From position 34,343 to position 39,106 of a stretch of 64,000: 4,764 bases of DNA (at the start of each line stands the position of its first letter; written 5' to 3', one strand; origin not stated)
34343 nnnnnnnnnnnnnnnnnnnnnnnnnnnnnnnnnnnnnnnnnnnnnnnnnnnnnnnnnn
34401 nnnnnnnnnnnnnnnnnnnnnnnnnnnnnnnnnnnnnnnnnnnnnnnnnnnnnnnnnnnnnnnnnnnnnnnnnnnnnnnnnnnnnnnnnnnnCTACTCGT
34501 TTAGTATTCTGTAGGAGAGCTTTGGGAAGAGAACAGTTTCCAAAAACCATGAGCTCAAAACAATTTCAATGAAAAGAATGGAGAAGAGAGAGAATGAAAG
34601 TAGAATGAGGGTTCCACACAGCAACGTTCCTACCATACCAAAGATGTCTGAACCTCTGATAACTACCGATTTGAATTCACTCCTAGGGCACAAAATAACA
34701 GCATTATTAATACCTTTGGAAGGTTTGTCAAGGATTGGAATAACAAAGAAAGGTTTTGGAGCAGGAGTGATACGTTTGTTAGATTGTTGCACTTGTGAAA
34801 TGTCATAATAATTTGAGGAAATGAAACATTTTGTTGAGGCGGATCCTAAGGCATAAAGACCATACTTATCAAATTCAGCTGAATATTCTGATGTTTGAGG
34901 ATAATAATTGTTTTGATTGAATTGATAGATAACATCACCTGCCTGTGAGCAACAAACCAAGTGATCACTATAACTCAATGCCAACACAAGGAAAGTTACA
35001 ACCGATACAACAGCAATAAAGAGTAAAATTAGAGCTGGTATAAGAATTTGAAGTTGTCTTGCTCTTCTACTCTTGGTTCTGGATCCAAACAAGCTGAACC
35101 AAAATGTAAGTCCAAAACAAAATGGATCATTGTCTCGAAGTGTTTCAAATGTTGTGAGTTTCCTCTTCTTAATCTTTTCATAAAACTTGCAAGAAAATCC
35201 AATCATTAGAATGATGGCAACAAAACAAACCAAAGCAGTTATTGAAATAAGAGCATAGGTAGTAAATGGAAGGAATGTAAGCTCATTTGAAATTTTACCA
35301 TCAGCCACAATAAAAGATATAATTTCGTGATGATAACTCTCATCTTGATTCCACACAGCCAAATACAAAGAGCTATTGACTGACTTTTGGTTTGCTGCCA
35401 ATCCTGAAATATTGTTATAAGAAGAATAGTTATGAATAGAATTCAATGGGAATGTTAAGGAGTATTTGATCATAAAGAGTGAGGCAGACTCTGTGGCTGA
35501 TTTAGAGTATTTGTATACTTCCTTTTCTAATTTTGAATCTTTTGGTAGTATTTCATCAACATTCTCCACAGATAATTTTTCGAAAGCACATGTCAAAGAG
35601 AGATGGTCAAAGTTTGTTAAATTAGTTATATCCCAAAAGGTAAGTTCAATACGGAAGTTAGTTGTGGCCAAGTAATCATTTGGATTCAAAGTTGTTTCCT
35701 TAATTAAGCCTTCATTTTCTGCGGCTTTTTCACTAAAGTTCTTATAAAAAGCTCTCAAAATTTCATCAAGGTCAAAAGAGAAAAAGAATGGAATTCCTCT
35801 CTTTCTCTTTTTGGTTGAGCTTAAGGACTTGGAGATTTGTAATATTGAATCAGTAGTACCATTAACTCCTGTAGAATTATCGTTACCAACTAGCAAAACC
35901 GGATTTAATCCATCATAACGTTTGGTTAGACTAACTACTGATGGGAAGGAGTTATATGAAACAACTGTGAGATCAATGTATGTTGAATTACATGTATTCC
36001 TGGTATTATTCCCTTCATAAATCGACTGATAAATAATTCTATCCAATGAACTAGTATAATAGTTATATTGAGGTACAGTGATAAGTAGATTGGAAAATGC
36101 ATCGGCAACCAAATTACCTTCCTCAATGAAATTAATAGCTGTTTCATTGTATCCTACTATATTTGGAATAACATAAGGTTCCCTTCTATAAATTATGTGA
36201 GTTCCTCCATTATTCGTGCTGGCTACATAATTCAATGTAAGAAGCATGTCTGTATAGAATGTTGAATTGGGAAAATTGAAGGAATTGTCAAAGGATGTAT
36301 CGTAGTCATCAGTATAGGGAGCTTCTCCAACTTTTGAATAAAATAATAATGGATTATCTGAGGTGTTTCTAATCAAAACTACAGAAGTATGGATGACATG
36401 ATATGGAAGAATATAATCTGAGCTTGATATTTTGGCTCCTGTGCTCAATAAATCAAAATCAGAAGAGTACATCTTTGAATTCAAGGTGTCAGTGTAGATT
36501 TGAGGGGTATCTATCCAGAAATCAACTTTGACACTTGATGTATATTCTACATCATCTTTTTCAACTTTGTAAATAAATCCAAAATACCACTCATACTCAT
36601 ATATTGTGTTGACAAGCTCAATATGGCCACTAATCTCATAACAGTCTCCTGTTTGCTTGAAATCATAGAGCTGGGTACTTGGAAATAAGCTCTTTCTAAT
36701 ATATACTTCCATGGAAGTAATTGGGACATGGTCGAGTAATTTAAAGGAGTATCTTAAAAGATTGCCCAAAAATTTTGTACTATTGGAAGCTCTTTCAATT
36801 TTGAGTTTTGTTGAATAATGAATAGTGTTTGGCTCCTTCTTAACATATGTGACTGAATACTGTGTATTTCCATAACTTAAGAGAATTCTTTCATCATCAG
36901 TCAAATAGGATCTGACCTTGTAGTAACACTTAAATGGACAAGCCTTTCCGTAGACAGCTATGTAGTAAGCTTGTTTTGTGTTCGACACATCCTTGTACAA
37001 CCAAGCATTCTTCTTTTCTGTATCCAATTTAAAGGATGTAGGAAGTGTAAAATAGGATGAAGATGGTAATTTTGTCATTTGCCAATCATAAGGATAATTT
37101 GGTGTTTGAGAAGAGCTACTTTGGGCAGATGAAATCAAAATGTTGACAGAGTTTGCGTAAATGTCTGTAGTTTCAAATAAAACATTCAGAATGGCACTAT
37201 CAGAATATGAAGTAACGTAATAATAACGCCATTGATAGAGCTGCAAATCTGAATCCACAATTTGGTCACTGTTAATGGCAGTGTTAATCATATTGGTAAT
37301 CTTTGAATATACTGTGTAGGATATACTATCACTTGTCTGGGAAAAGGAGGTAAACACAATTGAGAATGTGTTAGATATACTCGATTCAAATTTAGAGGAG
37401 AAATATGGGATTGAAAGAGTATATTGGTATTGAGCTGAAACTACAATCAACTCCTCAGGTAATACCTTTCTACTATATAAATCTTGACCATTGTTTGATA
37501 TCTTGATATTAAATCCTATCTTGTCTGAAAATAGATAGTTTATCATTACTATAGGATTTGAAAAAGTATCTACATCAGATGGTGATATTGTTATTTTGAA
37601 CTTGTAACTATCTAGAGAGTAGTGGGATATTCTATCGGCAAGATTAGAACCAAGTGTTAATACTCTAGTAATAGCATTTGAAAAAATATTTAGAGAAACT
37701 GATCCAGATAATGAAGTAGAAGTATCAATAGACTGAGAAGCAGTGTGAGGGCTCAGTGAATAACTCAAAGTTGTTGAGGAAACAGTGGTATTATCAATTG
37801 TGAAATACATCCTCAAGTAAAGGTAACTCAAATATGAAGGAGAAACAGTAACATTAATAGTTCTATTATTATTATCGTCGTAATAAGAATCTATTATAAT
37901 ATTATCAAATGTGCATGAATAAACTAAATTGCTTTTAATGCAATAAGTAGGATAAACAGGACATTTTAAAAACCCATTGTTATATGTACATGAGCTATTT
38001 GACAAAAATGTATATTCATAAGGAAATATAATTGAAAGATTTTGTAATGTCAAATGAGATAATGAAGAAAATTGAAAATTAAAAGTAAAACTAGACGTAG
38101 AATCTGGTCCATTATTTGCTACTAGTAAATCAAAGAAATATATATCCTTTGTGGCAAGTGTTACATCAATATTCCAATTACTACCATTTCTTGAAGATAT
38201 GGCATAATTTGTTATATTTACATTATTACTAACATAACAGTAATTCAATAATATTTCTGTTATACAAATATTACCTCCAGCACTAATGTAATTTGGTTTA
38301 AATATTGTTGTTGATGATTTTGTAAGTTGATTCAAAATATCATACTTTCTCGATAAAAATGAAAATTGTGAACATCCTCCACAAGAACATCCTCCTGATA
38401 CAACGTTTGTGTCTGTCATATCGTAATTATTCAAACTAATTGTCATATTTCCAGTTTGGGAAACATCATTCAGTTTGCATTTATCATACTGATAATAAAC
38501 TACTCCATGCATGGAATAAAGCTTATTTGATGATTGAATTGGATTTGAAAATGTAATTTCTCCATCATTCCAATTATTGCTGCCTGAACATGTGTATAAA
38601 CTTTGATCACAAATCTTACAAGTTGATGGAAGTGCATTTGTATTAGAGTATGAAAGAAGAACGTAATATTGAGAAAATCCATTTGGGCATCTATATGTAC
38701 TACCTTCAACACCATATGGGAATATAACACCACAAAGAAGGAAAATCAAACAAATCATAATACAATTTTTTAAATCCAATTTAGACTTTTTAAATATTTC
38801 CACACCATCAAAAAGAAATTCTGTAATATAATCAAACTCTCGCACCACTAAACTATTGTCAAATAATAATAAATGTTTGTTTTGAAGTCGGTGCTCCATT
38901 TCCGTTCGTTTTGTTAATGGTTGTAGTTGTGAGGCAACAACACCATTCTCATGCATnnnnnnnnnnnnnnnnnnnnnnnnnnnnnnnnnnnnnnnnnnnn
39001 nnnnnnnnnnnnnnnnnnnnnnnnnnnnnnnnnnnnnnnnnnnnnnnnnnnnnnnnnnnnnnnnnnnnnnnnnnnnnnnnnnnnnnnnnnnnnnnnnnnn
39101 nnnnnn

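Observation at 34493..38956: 1487-aa intronless surface protein: huge glycosylated ectodomain anchored by a C-terminal multi-TM module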

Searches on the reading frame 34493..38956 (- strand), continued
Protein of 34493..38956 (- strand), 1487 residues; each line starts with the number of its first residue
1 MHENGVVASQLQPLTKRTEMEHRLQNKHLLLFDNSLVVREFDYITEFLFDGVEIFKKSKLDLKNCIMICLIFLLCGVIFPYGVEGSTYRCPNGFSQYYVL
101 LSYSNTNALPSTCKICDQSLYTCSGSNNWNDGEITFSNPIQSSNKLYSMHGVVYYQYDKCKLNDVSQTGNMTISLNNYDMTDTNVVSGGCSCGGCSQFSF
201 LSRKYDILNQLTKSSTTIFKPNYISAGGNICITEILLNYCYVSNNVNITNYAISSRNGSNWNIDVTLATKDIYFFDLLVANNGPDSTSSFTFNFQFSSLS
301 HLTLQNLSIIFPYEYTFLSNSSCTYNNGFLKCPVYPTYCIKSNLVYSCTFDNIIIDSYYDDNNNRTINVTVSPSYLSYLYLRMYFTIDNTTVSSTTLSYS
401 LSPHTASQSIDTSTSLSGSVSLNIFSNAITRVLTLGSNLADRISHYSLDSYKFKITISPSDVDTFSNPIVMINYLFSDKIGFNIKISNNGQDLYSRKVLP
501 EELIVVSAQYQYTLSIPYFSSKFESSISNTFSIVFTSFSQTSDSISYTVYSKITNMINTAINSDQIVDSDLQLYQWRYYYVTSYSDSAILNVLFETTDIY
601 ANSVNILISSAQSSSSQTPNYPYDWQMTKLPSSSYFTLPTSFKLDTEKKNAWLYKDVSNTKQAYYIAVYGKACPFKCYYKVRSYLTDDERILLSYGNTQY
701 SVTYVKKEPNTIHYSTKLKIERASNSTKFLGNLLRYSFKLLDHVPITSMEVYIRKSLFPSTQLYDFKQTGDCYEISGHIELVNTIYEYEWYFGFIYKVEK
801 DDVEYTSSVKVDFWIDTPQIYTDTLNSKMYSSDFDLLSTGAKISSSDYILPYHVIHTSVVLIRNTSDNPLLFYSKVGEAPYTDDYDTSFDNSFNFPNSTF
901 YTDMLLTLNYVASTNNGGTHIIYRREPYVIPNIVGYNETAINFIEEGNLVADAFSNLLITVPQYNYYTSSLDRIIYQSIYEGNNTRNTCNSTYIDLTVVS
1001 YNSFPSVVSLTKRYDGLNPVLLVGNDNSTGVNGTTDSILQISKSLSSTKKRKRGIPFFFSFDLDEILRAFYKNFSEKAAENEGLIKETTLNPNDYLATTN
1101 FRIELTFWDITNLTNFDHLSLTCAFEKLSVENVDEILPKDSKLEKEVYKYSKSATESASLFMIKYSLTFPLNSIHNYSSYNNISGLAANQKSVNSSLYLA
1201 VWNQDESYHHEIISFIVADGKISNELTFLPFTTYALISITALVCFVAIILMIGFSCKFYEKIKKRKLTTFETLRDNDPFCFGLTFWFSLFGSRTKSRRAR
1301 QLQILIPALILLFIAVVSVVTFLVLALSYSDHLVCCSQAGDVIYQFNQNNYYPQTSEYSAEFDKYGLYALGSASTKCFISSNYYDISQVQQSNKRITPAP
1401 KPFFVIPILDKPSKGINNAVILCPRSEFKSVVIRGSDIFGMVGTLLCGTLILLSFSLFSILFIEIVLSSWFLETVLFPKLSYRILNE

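Call 61: find_encoding_contigs(protein=P0002, flank=8000, max_places=2)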
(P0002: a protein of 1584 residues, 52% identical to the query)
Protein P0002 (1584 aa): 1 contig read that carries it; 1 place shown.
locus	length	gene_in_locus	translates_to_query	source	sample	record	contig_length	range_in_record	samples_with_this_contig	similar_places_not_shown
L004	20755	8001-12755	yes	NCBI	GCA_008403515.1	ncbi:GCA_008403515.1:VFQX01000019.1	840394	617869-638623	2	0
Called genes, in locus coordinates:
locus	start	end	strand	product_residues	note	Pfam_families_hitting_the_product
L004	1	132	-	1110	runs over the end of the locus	PF08700:VPS51_Exo84_N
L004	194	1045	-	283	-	PF05739:SNARE (weak)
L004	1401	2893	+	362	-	PF21032:PROPPIN, PF24814:WD40_Prp19, PF25174:Beta-prop_THOC3, PF23414:Beta-prop_EML_2, PF24807:WD40_CDC20-Fz, PF25173:Beta-prop_WDR3_1st, PF21034:BCAS3_WD40, PF23381:Beta-prop_IFT122_1st, +10 more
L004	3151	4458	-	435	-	PF00628:PHD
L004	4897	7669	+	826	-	-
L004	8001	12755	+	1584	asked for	-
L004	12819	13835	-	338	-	PF03798:TRAM_LAG1_CLN8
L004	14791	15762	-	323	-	PF01145:Band_7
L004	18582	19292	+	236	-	PF07719:TPR_2 (faint), PF13181:TPR_8 (faint), PF13414:TPR_11 (faint), PF13424:TPR_12 (weak), PF00515:TPR_1 (weak)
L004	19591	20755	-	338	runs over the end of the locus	PF02737:3HCDH_N, PF00725:3HCDH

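Call 79: search_protein_families(library=ncbifam, proteins=[P0001, P0002, P0003, P0005], max_evalue=0.1)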
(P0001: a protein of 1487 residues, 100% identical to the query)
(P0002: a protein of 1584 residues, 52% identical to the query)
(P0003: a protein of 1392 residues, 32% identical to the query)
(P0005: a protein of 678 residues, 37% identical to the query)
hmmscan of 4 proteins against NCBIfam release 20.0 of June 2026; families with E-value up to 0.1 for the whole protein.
P0001 (1487 aa): 0 families

P0002 (1584 aa): 0 families

P0003 (1392 aa): 0 families

P0005 (678 aa): 0 families

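Call 90: find_encoding_contigs(protein=P0001, flank=1000, max_places=10)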
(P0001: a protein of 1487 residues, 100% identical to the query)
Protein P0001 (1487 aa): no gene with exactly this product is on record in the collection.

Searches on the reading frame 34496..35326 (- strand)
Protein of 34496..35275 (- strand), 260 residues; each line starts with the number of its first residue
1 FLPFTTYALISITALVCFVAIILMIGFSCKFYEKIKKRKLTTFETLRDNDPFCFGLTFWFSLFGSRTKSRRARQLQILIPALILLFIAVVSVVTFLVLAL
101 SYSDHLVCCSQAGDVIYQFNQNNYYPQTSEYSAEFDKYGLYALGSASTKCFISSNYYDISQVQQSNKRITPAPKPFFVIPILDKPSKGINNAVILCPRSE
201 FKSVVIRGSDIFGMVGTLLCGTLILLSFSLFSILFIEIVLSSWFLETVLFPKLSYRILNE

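Call 13: find_homologous_proteins(query=window:34496-35275:-, max_evalue=10)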
Query seq(260 aa): 2137 candidates shared short words with the query, none scored E <= 10.

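Call 31: find_homologous_proteins(query=A2, max_evalue=1)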
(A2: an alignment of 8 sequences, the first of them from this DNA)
Query A2 (8 sequences) (277 aa, profile of the alignment): 2 proteins with E <= 1 among 8000 candidates.
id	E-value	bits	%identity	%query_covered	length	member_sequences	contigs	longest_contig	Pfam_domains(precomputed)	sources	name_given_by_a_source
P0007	2.1e-82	294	33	93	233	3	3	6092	-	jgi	jgi:uncharacterized membrane protein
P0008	1.0e-59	220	30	69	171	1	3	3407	-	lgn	-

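Call 32: search_solved_structures(query=A2, max_evalue=10)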
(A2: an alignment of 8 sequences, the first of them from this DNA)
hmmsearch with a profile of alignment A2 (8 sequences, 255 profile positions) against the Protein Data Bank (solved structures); distinct sequences matched with E-value up to 10: 2.
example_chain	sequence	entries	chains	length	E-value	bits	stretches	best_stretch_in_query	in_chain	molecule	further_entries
3apu_A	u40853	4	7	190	0.7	12.3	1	132-191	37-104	Alpha-1-acid glycoprotein 2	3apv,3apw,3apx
7oub_B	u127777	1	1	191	0.72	12.3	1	132-191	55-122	Alpha-1-acid glycoprotein 2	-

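Call 72: find_related_loci(query=A6, collection=metagenome_contigs, flank=6000)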
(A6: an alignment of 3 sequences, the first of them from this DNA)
Query A6 (259 aa) in metagenome_contigs; peptide patterns used: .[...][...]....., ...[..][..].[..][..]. (x = any residue, [..] = any of these).
156 stretches matched a pattern; 1 encode a relative of the query (tblastn E <= 1e-3); 1 distinct loci.
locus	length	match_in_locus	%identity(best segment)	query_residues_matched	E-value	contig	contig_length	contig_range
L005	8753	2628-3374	37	1-259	3e-53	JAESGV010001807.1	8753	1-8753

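Call 79: search_protein_families(library=ncbifam, proteins=[L005:3-3374:+], max_evalue=0.1)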
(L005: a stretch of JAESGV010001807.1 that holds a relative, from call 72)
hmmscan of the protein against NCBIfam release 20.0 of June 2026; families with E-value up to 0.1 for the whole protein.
L005:3-3374:+ (1124 aa): 1 family
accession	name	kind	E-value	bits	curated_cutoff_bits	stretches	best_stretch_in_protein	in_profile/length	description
NF038378.1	DNZ54_00345_fm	subfamily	0.0099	16.1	40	1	865-928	20-83/124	DNZ54_00345 family protein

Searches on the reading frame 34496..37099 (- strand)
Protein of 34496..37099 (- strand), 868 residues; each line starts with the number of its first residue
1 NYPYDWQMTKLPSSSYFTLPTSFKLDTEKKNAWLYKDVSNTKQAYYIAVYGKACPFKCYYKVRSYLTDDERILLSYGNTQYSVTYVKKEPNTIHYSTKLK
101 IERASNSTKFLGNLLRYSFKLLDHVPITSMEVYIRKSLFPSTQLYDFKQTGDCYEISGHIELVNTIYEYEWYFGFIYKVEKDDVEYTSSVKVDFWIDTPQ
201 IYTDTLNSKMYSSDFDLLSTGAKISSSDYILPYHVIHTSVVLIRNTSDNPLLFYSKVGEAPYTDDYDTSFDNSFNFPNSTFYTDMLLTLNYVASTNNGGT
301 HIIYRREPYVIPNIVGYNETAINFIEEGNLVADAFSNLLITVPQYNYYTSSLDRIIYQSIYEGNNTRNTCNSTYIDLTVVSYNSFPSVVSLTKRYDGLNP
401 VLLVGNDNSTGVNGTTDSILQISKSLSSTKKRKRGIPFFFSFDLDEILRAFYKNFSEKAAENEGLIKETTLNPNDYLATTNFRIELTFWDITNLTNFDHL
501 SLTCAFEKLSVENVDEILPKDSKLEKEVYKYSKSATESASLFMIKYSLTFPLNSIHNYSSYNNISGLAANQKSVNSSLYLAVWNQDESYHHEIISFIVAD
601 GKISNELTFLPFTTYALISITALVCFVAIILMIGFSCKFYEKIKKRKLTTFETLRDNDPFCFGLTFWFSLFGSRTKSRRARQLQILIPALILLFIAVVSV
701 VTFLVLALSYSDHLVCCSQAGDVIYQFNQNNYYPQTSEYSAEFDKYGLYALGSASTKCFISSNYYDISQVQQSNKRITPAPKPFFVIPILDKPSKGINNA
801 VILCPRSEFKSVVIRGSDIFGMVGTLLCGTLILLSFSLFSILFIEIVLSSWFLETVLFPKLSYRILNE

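Call 47: predict_structure(alignment_id=A3)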
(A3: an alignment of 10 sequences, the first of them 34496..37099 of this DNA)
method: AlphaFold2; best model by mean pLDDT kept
length: 868 residues; sequences in the alignment: 10
mean_pLDDT: 56.9   pTM: 0.45
mean pLDDT of the five models: 56.9, 52.1, 50.8, 50.4, 44.2
residues with pLDDT >= 90: 14; 70-90: 249; 50-70: 259; < 50: 346
segments of 3 or more residues with pLDDT < 50: 1-64, 199-233, 246-250, 272-283, 296-298, 309-354, 361-386, 401-434, 462-469, 563-574, 603-607, 717-794, 798-807
pLDDT, mean of each block of 10 residues (from residue 1): 30 35 38 39 38 36 48 73 83 78 58 72 79 79 71 72 65 85 72 71 37 35 32 52 50 55 55 41 55 52 53 42 38 37 36 49 34 29 45 56 36 31 31 54 76 66 47 69 80 72 73 60 77 54 80 79 43 61 68 70 52 81 87 78 65 55 63 62 79 91 81 50 33 41 35 31 31 36 33 46 49 65 88 88 73 57 66
secondary structure, 60 per line:
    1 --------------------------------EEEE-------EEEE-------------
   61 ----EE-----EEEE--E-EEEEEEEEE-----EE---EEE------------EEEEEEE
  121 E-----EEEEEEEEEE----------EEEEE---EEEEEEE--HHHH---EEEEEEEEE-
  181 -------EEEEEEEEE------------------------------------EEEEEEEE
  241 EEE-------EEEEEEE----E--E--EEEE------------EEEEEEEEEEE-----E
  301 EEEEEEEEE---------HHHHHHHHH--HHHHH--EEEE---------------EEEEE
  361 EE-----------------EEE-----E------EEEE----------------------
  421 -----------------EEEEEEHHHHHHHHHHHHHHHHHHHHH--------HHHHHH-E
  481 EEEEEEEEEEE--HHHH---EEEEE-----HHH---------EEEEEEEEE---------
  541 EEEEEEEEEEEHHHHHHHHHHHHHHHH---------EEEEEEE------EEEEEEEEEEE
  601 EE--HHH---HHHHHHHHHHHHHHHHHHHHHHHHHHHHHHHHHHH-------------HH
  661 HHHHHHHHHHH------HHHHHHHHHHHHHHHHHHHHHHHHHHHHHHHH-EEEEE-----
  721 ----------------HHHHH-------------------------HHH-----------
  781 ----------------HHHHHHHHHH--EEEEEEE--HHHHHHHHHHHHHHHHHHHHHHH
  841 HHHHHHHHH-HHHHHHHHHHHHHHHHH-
elements in order (helices of 4 or more, strands of 3 or more residues): E33-36 E44-47 E72-75 E80-88 E99-101 E114-121 E127-136 E147-151 E155-161 H164-167 E171-179 E188-196 E233-243 E251-257 E268-271 E284-294 E300-309 H319-327 H330-334 E337-340 E356-362 E380-382 E395-398 E438-443 H444-464 H473-478 E480-491 H494-497 E501-505 E523-531 E541-551 H552-567 E577-583 E590-602 H611-645 H659-671 H678-709 E711-715 H737-741 H797-806 E809-815 H818-849 H851-867

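Call 51: fold_search(model_id=the predicted structure, library=pdb)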
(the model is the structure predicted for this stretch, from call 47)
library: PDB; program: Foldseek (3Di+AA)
matches with E <= 10: 660; with E <= 0.001: 1
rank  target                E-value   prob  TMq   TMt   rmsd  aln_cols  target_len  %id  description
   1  2zzq                  8.0e-04  0.75  0.10  0.16  20.3       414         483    8  Crystal structure analysis of the HEV capsid protein, PORF2 (released 2010-03-09)
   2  9l9p_S                1.6e-03  0.99  0.10  0.10  10.7       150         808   11  Cryo-EM structure of bacteriophage T1 tail tip complex (released 2025-03-12)
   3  2bpa_2                2.1e-03  0.99  0.11  0.36   9.1       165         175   10  ATOMIC STRUCTURE OF SINGLE-STRANDED DNA BACTERIOPHAGE PHIX174 AND ITS FUNCTIONAL IMPLICATIONS (released 1991-12-03)
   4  8zj4_A                2.1e-03  0.33  0.11  0.14  21.8       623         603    7  trypsinogen-EP-N619A (released 2025-05-21)
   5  4dzg                  2.5e-03  1.00  0.10  0.59   5.7       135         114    7  Crystal structure of Aeromonas hydrophila PliG, a periplasmic lysozyme inhibitor of g-type lysozyme (released 2012-06-13)
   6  9fa9_C                2.8e-03  0.96  0.10  0.30  22.5       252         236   12  Coxsackievirus A9 bound with compound 16 (CL298) (released 2024-10-02)
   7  7x2i_C                3.7e-03  0.98  0.11  0.32  23.3       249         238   12  Cryo-EM structure of Coxsackievirus B1 pre-A particle in complex with nAb 2E6 (CVB1-pre-A:2E6) (released 2022-09-28)
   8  8x95_C                4.3e-03  0.97  0.10  0.29  20.9       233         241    8  Cryo-EM structure of enterovirus A71 mature virion in complex with Fab h1A6.2 (released 2024-09-04)
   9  2plv_3                5.1e-03  0.96  0.10  0.31  21.2       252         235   12  STRUCTURAL FACTORS THAT CONTROL CONFORMATIONAL TRANSITIONS AND SEROTYPE SPECIFICITY IN TYPE 3 POLIOVIRUS (released 1989-10-17)
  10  8ayx_C                5.7e-03  0.94  0.10  0.30  22.7       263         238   10  Poliovirus type 3 (strain Saukett) stabilised virus-like particle (PV3 SC8) in complex with GSH and GPP3 (released 2022-12-07)
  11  8cpy_C                6.0e-03  0.97  0.09  0.36   7.5       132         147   10  Extended cowpea chlorotic mottle virus (released 2023-09-27)
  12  4nwv_A                7.4e-03  0.41  0.09  0.20  25.9       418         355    7  Crystal structure of Orsay virus-like particle (released 2014-08-20)
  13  4qxl                  8.3e-03  0.99  0.10  0.49   4.9       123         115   11  Crystal Structure of FLHE (released 2015-01-14)
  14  8ytb_C                8.7e-03  0.91  0.10  0.30  21.4       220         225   10  Cryo-EM structure of enterovirus A71 empty particle (released 2024-09-04)
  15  8k10_A                9.2e-03  0.54  0.11  0.14  26.2       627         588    5  SID1 transmembrane family member 2 (released 2024-07-10)
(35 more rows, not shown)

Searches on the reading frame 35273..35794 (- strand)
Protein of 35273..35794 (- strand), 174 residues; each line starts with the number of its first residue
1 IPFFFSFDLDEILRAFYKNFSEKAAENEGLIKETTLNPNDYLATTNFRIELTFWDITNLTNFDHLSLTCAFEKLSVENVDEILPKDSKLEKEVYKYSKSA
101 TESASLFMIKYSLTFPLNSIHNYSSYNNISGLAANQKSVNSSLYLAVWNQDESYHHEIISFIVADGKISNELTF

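Call 59: search_protein_families(library=pfam, proteins=[window:35273-35794:-], max_evalue=10)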
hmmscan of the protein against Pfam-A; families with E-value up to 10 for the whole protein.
seq(174 aa): 1 family
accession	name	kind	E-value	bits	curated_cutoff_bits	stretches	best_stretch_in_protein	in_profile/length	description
PF08711.16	Med26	-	0.12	12.7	20.6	1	71-101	6-34/52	TFIIS helical bundle-like domain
